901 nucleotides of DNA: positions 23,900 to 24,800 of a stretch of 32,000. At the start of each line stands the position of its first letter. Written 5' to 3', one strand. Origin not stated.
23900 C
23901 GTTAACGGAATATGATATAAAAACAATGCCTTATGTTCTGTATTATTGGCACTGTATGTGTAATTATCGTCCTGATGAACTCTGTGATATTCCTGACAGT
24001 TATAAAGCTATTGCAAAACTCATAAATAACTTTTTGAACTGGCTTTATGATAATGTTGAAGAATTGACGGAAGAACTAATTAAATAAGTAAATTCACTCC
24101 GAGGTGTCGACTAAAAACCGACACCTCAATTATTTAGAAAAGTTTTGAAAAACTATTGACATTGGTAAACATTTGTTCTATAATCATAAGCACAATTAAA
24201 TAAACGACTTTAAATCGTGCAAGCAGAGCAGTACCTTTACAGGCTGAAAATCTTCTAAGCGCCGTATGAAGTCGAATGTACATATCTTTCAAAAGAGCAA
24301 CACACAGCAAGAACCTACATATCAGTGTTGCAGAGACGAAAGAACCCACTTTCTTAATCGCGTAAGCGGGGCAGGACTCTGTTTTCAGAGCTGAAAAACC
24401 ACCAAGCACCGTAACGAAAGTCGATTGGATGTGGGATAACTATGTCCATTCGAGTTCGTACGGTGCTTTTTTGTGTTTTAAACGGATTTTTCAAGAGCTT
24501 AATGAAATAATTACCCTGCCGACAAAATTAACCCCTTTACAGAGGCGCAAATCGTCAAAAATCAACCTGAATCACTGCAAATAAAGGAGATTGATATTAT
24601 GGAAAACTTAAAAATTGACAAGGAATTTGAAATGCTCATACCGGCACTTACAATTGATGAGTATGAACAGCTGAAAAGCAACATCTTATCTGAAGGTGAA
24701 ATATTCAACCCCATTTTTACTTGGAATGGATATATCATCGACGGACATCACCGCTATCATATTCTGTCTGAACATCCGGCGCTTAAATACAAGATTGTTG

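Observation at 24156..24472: Consensus promoter to strong terminator with no credible ORF: structured RNA of about 280 nt built from two homologous half-modules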

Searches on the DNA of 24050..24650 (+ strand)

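Call 4: search_rna_families(source=window, start=24050, end=24650, threshold=evalue, max_evalue=10, show_alignments=3)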
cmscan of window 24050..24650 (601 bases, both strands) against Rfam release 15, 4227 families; matches with E-value up to 10: 3.
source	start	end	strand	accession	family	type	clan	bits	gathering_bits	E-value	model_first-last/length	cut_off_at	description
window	24054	24184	+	RF02845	Ref1C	Gene; sRNA;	-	19.3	90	3.4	1-131/131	no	Enterococcus sRNA 1C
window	24098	24181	-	RF00235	Plasmid_RNAIII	Gene;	-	17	60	4.7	1-131/131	no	Plasmid RNAIII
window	24142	24278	+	RF02960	DUF2800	Cis-reg;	-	13.6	60.2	7.2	1-158/158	no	DUF2800 RNA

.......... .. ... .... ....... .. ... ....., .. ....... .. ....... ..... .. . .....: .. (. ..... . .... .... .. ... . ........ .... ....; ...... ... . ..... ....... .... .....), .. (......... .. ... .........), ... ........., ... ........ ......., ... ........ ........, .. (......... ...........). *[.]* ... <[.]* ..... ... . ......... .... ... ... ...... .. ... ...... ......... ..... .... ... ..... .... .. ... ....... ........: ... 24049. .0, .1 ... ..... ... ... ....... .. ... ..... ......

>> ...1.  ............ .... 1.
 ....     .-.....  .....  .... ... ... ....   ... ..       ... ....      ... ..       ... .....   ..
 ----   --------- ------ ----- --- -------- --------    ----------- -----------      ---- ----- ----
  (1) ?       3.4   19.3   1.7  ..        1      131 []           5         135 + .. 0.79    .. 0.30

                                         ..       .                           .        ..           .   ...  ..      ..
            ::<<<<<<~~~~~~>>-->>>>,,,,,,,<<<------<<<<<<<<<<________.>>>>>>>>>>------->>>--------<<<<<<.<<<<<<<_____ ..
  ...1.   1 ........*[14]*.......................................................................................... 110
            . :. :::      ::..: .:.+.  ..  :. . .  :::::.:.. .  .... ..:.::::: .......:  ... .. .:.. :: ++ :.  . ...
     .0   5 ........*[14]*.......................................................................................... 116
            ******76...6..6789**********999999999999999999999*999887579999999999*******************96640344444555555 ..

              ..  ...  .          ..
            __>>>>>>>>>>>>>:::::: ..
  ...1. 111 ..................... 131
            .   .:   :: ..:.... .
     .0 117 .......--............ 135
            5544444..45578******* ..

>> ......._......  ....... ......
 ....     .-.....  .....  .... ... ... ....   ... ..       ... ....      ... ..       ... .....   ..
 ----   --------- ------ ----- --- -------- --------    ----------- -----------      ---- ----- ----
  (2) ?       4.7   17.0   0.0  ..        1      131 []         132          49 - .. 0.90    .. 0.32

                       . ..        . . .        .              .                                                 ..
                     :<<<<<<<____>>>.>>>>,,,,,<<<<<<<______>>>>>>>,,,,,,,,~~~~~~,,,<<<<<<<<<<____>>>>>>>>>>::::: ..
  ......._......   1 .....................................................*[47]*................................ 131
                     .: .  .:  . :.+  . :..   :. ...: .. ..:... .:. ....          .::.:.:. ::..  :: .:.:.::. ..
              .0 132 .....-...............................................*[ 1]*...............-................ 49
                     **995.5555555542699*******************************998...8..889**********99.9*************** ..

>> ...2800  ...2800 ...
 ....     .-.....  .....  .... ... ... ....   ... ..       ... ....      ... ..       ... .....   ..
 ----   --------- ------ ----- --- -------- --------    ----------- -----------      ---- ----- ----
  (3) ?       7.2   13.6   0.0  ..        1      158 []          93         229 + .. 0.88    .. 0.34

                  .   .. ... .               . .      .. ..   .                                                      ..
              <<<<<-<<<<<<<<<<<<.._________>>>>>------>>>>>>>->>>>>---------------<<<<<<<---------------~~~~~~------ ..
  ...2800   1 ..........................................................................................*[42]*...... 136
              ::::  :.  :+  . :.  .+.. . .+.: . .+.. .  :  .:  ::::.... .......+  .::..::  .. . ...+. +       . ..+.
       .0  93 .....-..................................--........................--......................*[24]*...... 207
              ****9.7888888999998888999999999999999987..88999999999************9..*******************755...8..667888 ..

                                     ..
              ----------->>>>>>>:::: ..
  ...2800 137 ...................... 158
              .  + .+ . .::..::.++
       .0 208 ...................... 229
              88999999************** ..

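Call 8: search_dna_similar(query=window:24100-24600:+, collection=plasmids, mode=distant)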
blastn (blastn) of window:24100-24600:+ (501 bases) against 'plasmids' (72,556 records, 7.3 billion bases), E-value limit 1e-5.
No match.

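Call 9: search_dna_similar(query=window:24100-24600:+, collection=phages, mode=distant)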
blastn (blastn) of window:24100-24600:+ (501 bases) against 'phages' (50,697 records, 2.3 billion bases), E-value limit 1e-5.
No match.

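Call 53: build_rna_model(alignment_id=A4, structure=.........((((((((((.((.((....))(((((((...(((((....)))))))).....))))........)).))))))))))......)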
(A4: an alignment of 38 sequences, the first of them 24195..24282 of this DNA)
Model R1 built from alignment A4 (38 sequences, 94 columns); structure: as given.
model positions 88; base pairs 26; branch points 1; effective number of sequences 1.92; information 0.646 bits per position. Calibrated on 0.2 Mb of random sequence (short: E-values are rough).
structure used (alignment columns):
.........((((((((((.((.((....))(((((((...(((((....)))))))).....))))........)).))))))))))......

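Call 54: search_with_rna_model(model_id=R1, sources=[window, L007, L008, L010, L011, L012, L013, L014, L015, L016, L017, L018, L019, L020, L025, L049, L054, L055, L059, L061, L063, L073, L077, L080, L084, L095, L100, L027, L029, L047, L056, L072, L092, L099, L104, L052, L088, L068, L046], max_evalue=1)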
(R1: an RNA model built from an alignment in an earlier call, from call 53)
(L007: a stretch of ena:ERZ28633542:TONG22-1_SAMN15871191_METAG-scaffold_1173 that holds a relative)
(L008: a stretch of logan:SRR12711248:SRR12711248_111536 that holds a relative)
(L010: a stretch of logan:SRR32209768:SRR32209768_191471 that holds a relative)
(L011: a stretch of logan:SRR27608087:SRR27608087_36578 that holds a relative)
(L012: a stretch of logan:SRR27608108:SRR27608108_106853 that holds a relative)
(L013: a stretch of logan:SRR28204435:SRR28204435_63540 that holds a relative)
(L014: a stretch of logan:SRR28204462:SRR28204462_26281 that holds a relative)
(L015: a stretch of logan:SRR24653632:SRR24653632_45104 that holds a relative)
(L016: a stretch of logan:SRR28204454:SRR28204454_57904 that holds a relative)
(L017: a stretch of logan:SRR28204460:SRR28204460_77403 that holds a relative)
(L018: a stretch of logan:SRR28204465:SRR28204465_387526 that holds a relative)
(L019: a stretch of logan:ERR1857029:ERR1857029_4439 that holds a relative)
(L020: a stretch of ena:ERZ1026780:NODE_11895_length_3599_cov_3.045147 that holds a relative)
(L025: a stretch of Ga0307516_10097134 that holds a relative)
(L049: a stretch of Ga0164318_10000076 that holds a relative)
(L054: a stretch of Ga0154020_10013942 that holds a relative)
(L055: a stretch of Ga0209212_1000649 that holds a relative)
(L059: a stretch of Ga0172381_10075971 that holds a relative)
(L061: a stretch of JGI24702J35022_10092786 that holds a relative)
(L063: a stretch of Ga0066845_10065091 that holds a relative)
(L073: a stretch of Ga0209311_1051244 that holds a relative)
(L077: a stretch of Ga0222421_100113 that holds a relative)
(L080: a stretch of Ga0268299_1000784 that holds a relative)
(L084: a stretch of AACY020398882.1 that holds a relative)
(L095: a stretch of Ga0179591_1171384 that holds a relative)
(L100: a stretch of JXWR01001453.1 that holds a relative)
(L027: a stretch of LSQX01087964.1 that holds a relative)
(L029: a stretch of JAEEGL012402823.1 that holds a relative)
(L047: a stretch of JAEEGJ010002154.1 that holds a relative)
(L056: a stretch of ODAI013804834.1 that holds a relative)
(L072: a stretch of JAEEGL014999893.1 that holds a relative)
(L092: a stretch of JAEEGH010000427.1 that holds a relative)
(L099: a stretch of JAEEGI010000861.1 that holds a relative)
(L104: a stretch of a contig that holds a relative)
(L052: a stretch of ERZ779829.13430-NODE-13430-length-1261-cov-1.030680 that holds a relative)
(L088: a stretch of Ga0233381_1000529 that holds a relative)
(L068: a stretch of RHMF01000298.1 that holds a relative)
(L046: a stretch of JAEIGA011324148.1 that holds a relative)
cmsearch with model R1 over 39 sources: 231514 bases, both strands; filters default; matches with E-value up to 1: 15.
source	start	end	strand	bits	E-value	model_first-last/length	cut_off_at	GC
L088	1371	1458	-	95.2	3.3e-21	1-88/88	no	0.42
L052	159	246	+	93.7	8.3e-21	1-88/88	no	0.48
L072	9779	9866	+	91.5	3.1e-20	1-88/88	no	0.47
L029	1317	1406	+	89.3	1.1e-19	1-88/88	no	0.5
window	24338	24429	+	88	2.5e-19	1-88/88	no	0.48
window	24195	24282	+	87.7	2.9e-19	1-88/88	no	0.39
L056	2754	2843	+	84.9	1.6e-18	1-88/88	no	0.49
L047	2055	2144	+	83.9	2.8e-18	1-88/88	no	0.49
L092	2112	2201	-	83.9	2.8e-18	1-88/88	no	0.49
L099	3284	3373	-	83.9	2.8e-18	1-88/88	no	0.49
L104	143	229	-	81.8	9.7e-18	1-88/88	no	0.47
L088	1226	1317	-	80.2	2.6e-17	1-88/88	no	0.48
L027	2732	2819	-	80.1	2.8e-17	1-88/88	no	0.5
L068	3671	3758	+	75.3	4.9e-16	1-88/88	no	0.42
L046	1030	1117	-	74.7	7.1e-16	1-88/88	no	0.43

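Call 60: search_with_rna_model(model_id=R1, sources=[L106, L107, L108, L109, L110, L111, L112, L113, L114, L115], max_evalue=1, show_alignments=4)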
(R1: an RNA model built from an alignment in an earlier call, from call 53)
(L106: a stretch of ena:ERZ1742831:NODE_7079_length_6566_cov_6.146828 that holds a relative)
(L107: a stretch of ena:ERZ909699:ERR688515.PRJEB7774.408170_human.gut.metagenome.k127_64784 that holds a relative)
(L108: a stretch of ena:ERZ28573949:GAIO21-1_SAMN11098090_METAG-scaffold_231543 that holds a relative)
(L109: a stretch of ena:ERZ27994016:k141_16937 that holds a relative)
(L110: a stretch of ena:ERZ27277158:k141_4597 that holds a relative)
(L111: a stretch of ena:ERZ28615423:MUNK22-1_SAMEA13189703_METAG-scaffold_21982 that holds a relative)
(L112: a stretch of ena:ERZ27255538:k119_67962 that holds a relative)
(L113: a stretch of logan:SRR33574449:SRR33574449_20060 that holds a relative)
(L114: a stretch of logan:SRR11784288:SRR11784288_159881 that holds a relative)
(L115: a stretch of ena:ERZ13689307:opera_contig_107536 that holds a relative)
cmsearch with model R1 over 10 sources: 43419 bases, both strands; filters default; matches with E-value up to 1: 10.
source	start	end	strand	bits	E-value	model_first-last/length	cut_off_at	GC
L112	2803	2889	+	86.1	1.4e-19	1-88/88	no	0.47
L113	2803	2889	+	86.1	1.4e-19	1-88/88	no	0.47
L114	2803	2889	+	86.1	1.4e-19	1-88/88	no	0.47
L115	2737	2821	+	54.7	2e-11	1-88/88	no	0.45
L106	2803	2884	+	43.2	1.9e-08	1-88/88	no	0.49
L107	434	515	+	43.2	1.9e-08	1-88/88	no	0.49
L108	366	447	+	43.2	1.9e-08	1-88/88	no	0.49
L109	2786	2867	+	40.8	7.6e-08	1-88/88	no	0.39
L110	2786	2867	+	40.8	7.6e-08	1-88/88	no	0.39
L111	2745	2826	+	40.8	7.6e-08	1-88/88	no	0.39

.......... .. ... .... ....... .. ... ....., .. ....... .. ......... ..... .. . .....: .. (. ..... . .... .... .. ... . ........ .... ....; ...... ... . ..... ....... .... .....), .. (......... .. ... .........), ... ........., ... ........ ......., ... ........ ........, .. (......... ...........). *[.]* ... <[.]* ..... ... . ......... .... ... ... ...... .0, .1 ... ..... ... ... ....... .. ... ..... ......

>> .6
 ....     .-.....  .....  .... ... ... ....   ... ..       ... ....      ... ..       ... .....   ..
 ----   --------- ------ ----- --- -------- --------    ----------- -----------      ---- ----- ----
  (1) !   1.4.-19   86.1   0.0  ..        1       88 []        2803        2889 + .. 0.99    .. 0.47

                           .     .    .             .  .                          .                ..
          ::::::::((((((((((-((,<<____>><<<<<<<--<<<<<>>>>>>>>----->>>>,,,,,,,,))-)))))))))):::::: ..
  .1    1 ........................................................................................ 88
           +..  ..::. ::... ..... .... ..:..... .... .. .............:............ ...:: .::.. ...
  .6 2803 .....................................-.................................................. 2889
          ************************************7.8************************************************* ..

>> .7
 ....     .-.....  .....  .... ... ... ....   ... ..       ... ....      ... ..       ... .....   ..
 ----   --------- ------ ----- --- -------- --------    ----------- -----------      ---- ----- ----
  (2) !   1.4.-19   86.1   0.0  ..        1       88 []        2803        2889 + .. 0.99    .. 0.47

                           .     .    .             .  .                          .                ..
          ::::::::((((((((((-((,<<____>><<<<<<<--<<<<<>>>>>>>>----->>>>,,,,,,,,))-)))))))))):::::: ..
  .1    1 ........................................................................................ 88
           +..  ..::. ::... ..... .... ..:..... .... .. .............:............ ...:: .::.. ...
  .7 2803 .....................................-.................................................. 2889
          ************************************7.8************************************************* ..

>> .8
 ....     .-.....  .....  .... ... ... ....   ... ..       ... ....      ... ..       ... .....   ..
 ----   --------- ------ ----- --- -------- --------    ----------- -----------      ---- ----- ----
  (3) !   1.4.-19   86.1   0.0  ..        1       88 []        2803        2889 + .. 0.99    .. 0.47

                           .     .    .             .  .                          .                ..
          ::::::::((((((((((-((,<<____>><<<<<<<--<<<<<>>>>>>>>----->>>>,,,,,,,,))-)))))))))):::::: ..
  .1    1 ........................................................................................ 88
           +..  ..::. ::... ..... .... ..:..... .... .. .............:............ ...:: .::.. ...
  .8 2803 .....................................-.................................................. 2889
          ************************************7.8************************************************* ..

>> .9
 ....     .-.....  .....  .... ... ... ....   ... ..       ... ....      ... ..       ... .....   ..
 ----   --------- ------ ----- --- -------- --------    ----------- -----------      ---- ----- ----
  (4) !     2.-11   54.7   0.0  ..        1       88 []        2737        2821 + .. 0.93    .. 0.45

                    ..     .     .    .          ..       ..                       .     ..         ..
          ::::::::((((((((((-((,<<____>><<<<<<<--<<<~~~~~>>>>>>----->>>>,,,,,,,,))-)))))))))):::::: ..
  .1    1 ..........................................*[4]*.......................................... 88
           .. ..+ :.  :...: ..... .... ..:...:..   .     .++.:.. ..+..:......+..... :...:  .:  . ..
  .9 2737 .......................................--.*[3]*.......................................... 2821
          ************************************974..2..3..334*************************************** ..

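Call 76: search_with_rna_model(model_id=R1, sources=[window, L002, L003, L004, L005, L006, L088, L009, L021, L024, L027, L029, L031, L033, L039, L041, L042, L043, L045, L046, L047, L048, L051, L056, L057, L064, L065, L066, L068, L083, L089, L090, L104, L106, L109, L112, L115], max_evalue=0.001, make_alignment=true)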
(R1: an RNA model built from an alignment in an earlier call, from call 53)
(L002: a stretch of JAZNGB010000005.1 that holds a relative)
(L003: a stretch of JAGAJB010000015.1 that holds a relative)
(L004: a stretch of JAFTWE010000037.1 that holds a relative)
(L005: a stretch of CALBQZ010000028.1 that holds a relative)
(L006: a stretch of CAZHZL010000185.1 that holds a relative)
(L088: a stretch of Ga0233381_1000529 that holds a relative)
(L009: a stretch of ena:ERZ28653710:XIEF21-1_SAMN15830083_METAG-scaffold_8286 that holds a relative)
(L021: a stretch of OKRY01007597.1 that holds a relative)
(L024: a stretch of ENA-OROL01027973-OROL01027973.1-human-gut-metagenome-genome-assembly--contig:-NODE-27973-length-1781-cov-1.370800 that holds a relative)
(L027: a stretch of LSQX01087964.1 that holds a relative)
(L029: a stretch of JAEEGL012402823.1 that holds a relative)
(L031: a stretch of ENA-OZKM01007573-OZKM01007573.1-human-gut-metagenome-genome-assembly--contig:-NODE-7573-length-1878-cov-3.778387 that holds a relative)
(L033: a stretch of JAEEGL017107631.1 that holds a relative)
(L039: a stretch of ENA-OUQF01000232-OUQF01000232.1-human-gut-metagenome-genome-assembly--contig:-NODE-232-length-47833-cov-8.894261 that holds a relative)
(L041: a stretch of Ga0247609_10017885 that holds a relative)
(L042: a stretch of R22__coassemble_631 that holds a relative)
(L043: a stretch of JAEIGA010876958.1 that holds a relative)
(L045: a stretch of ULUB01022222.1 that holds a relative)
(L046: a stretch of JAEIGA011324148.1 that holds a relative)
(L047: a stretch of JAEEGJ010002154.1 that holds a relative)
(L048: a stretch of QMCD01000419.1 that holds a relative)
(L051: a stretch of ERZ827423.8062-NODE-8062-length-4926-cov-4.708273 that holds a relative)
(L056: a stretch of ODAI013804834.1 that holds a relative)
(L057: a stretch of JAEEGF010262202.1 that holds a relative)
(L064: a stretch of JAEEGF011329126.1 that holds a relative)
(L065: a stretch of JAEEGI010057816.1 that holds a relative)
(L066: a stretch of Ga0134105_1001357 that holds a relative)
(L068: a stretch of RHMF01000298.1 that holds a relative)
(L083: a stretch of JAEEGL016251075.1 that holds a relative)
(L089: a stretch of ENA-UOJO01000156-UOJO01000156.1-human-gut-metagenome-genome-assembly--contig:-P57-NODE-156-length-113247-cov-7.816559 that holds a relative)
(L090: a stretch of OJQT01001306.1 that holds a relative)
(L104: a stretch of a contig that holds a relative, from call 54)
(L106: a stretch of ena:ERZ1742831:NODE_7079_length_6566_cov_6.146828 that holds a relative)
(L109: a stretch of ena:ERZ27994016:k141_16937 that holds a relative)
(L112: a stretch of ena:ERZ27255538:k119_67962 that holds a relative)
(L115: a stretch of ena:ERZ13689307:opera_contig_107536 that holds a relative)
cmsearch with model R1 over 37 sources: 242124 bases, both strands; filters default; matches with E-value up to 0.001: 44.
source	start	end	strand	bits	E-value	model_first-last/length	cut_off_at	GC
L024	1325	1413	-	95.2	3.4e-21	1-88/88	no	0.48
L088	1371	1458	-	95.2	3.5e-21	1-88/88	no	0.42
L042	2587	2674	-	94.7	4.6e-21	1-88/88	no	0.48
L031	585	673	+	94.3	6.1e-21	1-88/88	no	0.48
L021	241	329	+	94.2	6.3e-21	1-88/88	no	0.49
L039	6589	6676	+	93.7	8.7e-21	1-88/88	no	0.48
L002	2120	2207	+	93.2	1.2e-20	1-88/88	no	0.41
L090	8555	8643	+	92.9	1.4e-20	1-88/88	no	0.51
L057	485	572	-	91.5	3.3e-20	1-88/88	no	0.47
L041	3136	3223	+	89.7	9.3e-20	1-88/88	no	0.48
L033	1224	1311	+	89.4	1.1e-19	1-88/88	no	0.48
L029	1317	1406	+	89.3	1.2e-19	1-88/88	no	0.5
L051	3677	3764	-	89.3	1.2e-19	1-88/88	no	0.47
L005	2600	2687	+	89.1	1.3e-19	1-88/88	no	0.4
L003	2277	2368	+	88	2.6e-19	1-88/88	no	0.49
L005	2743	2834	+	88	2.6e-19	1-88/88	no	0.48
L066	9095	9181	+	87.9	2.8e-19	1-88/88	no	0.48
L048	3481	3568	+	87.8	2.9e-19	1-88/88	no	0.49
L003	2133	2221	+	87.7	3e-19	1-88/88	no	0.4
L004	2121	2209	+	87.4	3.7e-19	1-88/88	no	0.4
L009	203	290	+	86.7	5.6e-19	1-88/88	no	0.44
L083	3703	3789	-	86.1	8e-19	1-88/88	no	0.47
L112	2803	2889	+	86.1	8e-19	1-88/88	no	0.47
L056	2754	2843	+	84.9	1.6e-18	1-88/88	no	0.49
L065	5380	5466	+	84.6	2e-18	1-88/88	no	0.48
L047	2055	2144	+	83.9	3e-18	1-88/88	no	0.49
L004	2263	2354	+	83.1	4.7e-18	1-88/88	no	0.49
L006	131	222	+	83.1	4.7e-18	1-88/88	no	0.48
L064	4694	4781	+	82.4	7.5e-18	1-88/88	no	0.51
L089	6597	6683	+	82.3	7.7e-18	1-88/88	no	0.48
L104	143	229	-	81.8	1e-17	1-88/88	no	0.47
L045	2563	2649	-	81.7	1.1e-17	1-88/88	no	0.48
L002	2263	2354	+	81.5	1.3e-17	1-88/88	no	0.47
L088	1226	1317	-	80.2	2.7e-17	1-88/88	no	0.48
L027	2732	2819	-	80.1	2.9e-17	1-88/88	no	0.5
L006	1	77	+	78.1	9.6e-17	12-88/88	5'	0.45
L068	3671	3758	+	75.3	5.1e-16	1-88/88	no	0.42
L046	1030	1117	-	74.7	7.4e-16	1-88/88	no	0.43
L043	214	301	-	73.5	1.5e-15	1-88/88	no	0.42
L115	2737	2821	+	54.7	1.1e-10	1-88/88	no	0.45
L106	2803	2884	+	43.2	1e-07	1-88/88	no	0.49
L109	2786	2867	+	40.8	4.3e-07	1-88/88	no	0.39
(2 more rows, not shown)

Alignment A6: 44 matches aligned to the model, 110 columns, each read 5' to 3' on its own strand. Consensus structure (alignment columns), stored with it:
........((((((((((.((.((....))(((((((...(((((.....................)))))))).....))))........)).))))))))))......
